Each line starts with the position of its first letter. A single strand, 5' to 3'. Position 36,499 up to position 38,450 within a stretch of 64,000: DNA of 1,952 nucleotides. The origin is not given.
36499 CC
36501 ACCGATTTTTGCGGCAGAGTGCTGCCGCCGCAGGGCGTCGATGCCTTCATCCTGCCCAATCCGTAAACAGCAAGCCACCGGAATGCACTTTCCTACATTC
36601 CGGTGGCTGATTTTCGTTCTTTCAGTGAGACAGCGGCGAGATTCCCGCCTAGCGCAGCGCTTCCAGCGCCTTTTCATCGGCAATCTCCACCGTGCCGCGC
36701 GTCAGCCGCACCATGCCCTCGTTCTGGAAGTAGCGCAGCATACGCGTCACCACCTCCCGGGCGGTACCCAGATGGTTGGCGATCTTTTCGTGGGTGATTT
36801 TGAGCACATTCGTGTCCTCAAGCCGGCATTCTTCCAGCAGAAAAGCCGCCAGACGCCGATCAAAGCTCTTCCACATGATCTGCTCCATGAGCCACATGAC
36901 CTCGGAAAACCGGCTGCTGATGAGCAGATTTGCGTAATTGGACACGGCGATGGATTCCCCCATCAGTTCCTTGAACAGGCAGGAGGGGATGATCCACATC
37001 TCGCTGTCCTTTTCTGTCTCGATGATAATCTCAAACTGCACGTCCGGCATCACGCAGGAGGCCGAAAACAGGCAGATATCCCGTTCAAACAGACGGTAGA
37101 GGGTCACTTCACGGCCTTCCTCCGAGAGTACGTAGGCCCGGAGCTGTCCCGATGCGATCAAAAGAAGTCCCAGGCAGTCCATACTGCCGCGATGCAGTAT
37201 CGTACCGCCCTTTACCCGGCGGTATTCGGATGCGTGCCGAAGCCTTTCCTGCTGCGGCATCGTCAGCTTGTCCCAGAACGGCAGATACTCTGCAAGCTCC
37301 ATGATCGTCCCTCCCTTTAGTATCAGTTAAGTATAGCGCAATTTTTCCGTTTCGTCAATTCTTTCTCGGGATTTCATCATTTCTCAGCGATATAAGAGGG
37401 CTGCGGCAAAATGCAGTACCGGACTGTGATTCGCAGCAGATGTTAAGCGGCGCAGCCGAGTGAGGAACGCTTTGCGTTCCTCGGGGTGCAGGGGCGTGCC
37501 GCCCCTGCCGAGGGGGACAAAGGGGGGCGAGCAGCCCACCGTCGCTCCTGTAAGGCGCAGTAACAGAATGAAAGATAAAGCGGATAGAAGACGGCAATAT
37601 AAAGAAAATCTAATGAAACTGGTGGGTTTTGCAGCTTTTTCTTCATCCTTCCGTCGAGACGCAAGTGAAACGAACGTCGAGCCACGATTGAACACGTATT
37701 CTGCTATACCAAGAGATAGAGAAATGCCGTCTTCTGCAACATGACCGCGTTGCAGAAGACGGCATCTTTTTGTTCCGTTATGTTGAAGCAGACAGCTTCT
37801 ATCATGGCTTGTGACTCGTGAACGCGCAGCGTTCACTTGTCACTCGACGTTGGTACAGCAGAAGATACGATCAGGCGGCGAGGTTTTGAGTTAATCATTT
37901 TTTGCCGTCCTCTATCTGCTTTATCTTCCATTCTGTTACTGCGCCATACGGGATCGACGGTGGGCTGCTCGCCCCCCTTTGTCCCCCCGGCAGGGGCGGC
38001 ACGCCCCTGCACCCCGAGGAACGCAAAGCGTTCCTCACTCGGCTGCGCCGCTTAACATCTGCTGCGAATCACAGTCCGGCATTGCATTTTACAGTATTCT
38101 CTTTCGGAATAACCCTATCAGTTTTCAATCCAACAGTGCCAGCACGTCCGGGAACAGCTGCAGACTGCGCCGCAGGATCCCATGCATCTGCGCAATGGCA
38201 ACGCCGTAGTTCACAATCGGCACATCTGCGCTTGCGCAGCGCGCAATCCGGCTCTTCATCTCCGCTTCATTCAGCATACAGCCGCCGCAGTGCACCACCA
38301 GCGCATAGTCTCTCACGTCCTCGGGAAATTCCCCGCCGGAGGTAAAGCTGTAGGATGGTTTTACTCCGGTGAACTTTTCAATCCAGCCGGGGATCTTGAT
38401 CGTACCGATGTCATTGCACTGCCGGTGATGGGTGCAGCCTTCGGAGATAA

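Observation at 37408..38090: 683-bp long inverted repeat (two ~190-nt arms) wrapping a bidirectional terminator, with no mobility gene in sight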

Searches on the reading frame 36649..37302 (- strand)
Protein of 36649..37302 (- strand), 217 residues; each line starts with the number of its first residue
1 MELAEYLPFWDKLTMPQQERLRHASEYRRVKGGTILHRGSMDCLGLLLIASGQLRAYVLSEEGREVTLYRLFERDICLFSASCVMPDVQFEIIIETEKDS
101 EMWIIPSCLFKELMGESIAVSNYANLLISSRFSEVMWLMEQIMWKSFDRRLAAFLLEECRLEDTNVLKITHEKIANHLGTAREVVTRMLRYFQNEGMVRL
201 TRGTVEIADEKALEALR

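Call 20: find_encoding_contigs(protein=window:36649-37302:-, flank=10000, max_places=10)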
Protein window:36649-37302:- (217 aa): 2 contigs read that carry it; 2 places shown.
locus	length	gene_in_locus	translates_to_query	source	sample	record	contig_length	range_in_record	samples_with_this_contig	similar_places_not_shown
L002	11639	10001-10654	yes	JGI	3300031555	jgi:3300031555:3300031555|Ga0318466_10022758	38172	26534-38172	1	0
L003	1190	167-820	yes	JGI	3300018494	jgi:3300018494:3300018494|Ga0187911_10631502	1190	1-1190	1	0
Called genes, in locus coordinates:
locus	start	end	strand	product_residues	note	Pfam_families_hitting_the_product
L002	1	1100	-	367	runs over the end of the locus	PF13472:Lipase_GDSL_2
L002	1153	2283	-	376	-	PF01073:3Beta_HSD (weak), PF01370:Epimerase, PF02719:Polysacc_synt_2, PF04321:RmlD_sub_bind, PF08659:KR (faint), PF16363:GDP_Man_Dehyd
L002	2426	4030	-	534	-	PF03063:Prismane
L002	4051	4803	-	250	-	PF00037:Fer4 (weak), PF12797:Fer4_2 (weak), PF12837:Fer4_6, PF13237:Fer4_10, PF14697:Fer4_21, PF12838:Fer4_7, PF13187:Fer4_9 (weak), PF27217:AF_0155, +1 more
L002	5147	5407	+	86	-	PF21699:TM1266-like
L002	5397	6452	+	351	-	PF04055:Radical_SAM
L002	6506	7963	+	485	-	PF04055:Radical_SAM, PF06968:BATS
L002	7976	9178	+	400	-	PF01926:MMR_HSR1, PF02421:FeoB_N (weak), PF03193:RsgA_GTPase (faint), PF00350:Dynamin_N (faint), PF00009:GTP_EFTU, PF18128:HydF_dimer, PF18133:HydF_tetramer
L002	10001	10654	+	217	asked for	PF00027:cNMP_binding (faint), PF13545:HTH_Crp_2, PF00325:Crp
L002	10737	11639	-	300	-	?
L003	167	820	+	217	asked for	PF00027:cNMP_binding (faint), PF13545:HTH_Crp_2, PF00325:Crp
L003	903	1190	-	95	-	?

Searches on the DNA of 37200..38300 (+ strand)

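Call 5: search_rna_families(source=window, start=37200, end=38300, threshold=evalue, max_evalue=10, show_alignments=3)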
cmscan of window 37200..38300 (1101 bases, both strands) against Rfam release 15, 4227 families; matches with E-value up to 10: 9.
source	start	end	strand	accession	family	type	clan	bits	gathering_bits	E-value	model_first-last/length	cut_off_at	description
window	37977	38080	+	RF01721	Pseudomon-groES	Cis-reg;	-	18.9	50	0.88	1-111/111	no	Pseudomon-groES RNA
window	37474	37527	+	RF02937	Clostridiales-2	Gene; sRNA;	-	17.5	58.6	0.38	1-82/82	no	Clostridiales-2 RNA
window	37972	38024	-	RF02937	Clostridiales-2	Gene; sRNA;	-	16.7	58.6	0.66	1-82/82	no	Clostridiales-2 RNA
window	37423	37524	-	RF01721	Pseudomon-groES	Cis-reg;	-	16.6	50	2.8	1-111/111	no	Pseudomon-groES RNA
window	37573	37618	+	RF02925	6A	Gene; sRNA;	-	16.4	41.2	7.4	1-52/52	no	6A RNA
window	37516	37582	+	RF01759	sucC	Cis-reg;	-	15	50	5.2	1-70/70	no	sucC RNA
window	37402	37452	+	RF00002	5_8S_rRNA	Gene; rRNA;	CL00112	13.1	42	0.94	44-94/154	no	5.8S ribosomal RNA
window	38215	38263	-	RF01119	sR32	Gene; snRNA; snoRNA; CD-box;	-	11.8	40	2.6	1-57/57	no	Small nucleolar RNA sR32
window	37633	37651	-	RF01128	sR43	Gene; snRNA; snoRNA; CD-box;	-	11.7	45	4.9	1-56/56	no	Small nucleolar RNA sR42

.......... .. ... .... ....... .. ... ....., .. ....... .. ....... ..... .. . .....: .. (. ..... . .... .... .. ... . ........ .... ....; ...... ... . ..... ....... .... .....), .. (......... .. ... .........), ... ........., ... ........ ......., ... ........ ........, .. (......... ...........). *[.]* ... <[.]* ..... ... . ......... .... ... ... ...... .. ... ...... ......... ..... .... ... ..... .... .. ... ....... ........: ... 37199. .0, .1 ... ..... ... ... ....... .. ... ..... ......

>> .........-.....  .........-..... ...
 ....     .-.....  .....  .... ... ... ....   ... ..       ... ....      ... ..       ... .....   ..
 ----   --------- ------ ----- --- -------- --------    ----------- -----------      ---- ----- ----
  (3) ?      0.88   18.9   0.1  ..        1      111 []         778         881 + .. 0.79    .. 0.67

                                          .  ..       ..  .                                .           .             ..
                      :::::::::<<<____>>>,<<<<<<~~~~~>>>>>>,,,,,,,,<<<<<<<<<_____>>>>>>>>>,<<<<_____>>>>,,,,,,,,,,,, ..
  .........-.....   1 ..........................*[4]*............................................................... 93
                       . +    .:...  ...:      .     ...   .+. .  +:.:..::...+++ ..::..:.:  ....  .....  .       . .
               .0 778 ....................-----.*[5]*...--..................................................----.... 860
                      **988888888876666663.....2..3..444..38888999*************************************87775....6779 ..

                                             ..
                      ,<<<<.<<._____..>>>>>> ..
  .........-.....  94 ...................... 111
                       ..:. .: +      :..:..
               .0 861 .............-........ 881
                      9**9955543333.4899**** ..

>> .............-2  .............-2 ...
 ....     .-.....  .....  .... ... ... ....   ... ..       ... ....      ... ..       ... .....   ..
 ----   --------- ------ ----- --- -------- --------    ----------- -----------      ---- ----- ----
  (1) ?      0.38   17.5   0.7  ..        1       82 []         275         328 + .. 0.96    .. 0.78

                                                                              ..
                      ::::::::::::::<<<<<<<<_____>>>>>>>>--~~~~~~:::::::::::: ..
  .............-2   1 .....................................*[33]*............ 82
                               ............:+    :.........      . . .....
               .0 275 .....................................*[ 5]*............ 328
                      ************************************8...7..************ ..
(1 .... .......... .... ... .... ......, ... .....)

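Call 23: search_dna_similar(query=window:37380-38124:+, collection=plasmids, mode=distant, max_evalue=0.001)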
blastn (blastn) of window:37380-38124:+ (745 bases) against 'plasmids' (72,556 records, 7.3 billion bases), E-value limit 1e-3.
No match.

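Call 24: search_dna_similar(query=window:37380-38124:+, collection=phages, mode=distant, max_evalue=0.001)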
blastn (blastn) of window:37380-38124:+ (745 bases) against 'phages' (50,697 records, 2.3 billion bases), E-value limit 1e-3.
No match.

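Call 35: search_rna_families(sources=[L019, L020, L023, L018], threshold=evalue, max_evalue=1, show_alignments=2)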
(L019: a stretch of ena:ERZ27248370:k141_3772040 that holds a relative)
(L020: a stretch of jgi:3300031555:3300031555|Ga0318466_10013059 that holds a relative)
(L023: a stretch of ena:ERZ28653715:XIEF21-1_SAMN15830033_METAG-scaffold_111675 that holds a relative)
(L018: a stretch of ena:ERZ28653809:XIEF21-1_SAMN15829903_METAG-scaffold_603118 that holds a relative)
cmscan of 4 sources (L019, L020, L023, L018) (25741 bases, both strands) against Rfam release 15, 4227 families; matches with E-value up to 1: 5.
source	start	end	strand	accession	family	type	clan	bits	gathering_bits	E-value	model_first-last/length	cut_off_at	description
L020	10558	10684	+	RF01831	THF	Cis-reg; riboswitch;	-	85.3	36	9.6e-19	1-99/99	no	THF (Tetrahydrofolate) riboswitch aptamer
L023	1058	1185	+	RF01831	THF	Cis-reg; riboswitch;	-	83.4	36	3.4e-18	1-99/99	no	THF (Tetrahydrofolate) riboswitch aptamer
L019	1110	1186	-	RF03589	mir-5583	Gene; miRNA;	-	31.1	80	0.13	1-59/59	no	mir-5583 microRNA precursor family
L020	6690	6744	+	RF02937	Clostridiales-2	Gene; sRNA;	-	24.6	58.6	0.072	1-82/82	no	Clostridiales-2 RNA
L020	10390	10441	-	RF02937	Clostridiales-2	Gene; sRNA;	-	20.8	58.6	0.97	1-82/82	no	Clostridiales-2 RNA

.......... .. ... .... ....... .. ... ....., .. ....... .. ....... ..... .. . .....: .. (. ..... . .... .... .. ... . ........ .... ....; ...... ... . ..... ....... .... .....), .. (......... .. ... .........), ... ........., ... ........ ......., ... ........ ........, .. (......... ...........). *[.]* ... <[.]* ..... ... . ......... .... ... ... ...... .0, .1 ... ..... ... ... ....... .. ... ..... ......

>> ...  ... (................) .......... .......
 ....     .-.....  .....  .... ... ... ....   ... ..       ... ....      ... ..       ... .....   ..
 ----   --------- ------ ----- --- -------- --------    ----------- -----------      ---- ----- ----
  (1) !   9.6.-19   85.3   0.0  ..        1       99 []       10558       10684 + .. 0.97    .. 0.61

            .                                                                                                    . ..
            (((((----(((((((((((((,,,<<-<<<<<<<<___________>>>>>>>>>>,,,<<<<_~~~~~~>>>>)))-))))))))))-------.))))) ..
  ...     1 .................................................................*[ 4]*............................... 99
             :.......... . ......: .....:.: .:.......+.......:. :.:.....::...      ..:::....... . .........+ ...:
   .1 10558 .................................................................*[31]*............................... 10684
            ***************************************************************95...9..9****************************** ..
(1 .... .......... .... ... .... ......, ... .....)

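Call 67: search_rna_families(source=L020, start=6600, end=7400, threshold=evalue, max_evalue=10, show_alignments=3)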
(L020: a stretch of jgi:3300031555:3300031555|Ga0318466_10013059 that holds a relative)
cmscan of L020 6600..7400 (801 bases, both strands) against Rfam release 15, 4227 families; matches with E-value up to 10: 6.
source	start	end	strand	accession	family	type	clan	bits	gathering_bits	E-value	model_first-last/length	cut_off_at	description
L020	6690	6744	+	RF02937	Clostridiales-2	Gene; sRNA;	-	24.6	58.6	0.0023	1-82/82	no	Clostridiales-2 RNA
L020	7096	7185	+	RF02436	SpF43_sRNA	Gene; sRNA;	-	19.3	70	0.55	1-99/99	no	Streptococcus sRNA SpF43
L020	6716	6788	+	RF04311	dauA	Cis-reg;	-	18.8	45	2.9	1-88/88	no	dauA ncRNA motif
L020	6600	6635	+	RF02356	BjrC1505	Gene; sRNA;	-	17.2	50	1.2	102-140/140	5'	Alphaproteobacterial sRNA BjrC1505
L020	7086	7180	-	RF01226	snoZ5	Gene; snRNA; snoRNA; CD-box;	CL00045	16.6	60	6.6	1-113/113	no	Small nucleolar RNA Z5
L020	6600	6634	+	RF02353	BjrC68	Gene; sRNA;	-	12.5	39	3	43-82/82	5'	Bradyrhizobiaceae sRNA BjrC68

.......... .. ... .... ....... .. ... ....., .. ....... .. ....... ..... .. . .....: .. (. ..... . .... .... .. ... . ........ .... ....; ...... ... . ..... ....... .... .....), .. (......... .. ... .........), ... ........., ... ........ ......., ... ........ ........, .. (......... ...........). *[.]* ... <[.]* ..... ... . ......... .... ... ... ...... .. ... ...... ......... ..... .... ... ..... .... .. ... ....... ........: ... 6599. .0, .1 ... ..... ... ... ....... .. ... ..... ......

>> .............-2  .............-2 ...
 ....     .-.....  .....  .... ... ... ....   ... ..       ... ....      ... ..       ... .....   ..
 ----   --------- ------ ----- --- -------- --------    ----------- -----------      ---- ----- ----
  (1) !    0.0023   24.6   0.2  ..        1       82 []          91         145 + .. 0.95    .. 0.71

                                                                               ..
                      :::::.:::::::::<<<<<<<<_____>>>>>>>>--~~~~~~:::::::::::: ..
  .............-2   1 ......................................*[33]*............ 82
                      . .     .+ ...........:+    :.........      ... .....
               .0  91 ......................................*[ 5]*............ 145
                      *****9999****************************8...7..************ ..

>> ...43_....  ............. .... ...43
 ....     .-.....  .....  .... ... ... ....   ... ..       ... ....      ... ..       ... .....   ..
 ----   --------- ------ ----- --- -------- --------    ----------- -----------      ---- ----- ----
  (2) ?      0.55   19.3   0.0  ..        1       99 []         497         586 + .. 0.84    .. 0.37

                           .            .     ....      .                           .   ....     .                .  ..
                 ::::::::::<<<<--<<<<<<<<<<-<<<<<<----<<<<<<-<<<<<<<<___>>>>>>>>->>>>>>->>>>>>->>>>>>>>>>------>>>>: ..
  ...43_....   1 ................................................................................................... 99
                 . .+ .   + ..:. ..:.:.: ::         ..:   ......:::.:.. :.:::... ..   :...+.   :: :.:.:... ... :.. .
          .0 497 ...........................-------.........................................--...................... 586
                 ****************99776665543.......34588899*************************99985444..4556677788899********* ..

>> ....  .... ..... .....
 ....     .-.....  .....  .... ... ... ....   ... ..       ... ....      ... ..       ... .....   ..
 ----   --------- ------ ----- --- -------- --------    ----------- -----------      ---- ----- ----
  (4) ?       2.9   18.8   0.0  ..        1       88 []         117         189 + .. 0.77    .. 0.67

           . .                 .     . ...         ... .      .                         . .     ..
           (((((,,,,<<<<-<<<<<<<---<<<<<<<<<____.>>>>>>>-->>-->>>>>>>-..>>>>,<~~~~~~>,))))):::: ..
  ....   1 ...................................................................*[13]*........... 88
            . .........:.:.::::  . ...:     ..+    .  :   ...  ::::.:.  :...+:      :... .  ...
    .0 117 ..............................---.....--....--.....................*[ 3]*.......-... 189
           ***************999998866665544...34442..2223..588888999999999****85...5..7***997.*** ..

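Call 97: search_rna_families(sources=[L031, L032, L034], threshold=evalue, max_evalue=1, show_alignments=2)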
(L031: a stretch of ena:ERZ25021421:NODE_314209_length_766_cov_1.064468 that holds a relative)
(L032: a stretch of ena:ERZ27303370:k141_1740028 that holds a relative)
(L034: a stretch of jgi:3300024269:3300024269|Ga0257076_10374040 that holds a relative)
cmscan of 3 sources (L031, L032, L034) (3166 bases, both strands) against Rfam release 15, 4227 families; matches with E-value up to 1: 9.
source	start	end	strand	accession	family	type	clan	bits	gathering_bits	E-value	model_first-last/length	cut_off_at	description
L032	293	365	+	RF03589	mir-5583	Gene; miRNA;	-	35.3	80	0.0016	1-59/59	no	mir-5583 microRNA precursor family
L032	291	363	-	RF03589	mir-5583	Gene; miRNA;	-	28.7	80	0.056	1-59/59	no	mir-5583 microRNA precursor family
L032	305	356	+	RF02025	mir-3017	Gene; miRNA;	-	27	51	0.032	1-70/70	no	mir-3017 microRNA precursor family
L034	745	802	+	RF03589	mir-5583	Gene; miRNA;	-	25.6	80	0.31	1-59/59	no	mir-5583 microRNA precursor family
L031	141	198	-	RF03589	mir-5583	Gene; miRNA;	-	25.2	80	0.39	1-59/59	no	mir-5583 microRNA precursor family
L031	143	200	+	RF03589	mir-5583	Gene; miRNA;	-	24.5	80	0.55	1-59/59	no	mir-5583 microRNA precursor family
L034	744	805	-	RF03589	mir-5583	Gene; miRNA;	-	24.2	80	0.67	1-59/59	no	mir-5583 microRNA precursor family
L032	289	370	+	RF04258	mir-994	Gene; miRNA;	-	22.9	93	0.24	1-81/81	no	mir-994 microRNA precursor family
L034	753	796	-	RF04173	MIR847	Gene; miRNA;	-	19.3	184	0.84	1-164/164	no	MIR847 microRNA precursor family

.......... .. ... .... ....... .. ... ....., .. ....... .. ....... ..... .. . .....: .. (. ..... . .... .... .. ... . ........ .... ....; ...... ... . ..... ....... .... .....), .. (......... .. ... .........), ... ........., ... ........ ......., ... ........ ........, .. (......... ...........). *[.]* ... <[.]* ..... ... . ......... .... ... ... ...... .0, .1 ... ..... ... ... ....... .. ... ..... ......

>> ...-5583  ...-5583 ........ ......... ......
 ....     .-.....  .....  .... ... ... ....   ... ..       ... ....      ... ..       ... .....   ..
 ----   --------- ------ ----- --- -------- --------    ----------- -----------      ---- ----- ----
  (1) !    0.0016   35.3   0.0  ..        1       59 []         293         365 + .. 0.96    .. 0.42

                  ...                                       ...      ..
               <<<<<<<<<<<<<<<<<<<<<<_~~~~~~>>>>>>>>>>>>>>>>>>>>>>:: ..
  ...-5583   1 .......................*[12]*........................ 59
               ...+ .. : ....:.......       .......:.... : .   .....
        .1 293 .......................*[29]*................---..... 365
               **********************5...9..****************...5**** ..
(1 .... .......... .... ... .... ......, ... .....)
